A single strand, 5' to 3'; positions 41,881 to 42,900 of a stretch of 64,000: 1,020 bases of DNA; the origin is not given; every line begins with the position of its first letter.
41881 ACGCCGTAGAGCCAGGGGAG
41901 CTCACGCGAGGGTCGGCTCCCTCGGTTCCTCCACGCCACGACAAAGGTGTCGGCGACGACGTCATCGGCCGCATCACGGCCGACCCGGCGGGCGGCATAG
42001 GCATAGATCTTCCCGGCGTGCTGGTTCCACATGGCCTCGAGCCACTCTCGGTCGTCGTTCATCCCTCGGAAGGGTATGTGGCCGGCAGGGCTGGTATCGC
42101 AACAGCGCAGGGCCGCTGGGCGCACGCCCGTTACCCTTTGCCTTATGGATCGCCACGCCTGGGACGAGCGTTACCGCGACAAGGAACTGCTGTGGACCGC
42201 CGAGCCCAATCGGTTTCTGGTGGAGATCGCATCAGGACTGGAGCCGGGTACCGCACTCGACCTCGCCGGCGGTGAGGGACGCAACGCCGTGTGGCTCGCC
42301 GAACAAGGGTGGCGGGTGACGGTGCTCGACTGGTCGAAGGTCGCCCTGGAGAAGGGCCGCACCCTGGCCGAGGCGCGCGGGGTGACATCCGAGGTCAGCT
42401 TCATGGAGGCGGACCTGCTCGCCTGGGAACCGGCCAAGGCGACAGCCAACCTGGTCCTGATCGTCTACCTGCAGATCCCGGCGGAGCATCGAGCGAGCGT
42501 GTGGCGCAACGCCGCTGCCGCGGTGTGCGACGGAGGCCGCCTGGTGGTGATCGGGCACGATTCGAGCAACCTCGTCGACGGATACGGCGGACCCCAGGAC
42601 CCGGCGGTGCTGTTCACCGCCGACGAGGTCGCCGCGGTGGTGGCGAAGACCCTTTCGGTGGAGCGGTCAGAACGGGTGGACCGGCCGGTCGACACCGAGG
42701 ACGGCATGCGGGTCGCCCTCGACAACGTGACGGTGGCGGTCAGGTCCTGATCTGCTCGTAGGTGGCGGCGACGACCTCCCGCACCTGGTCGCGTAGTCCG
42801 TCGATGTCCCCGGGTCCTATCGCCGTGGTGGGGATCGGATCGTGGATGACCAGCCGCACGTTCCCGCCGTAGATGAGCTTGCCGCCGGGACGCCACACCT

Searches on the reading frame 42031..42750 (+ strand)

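Call 33: search_protein_families(library=pfam, proteins=[window:42031-42750:+], max_evalue=0.0001)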
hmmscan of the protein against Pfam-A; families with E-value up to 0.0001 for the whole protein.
window:42031-42750:+ (239 aa): 7 families
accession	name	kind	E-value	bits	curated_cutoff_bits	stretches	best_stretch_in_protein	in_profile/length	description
PF13649.12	Methyltransf_25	-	5.1e-12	46.8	27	1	76-169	2-97/97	Methyltransferase domain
PF08241.18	Methyltransf_11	-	1.6e-07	32.3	21.2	1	76-173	1-95/95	Methyltransferase domain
PF08242.18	Methyltransf_12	-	6.5e-06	27.2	30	1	76-171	1-98/98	Methyltransferase domain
PF05724.17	TPMT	-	1.3e-05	25.4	26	1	39-221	1-196/218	Thiopurine S-methyltransferase (TPMT)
PF01209.24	Ubie_methyltran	-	3.3e-05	23.8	20.1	1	61-175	37-153/233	ubiE/COQ5 methyltransferase family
PF03848.20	TehB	-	4.6e-05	23.4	20.4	1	64-114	23-73/193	Tellurite resistance protein TehB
PF13847.12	Methyltransf_31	-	8.6e-05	22.7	27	0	74-177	6-113/145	Methyltransferase domain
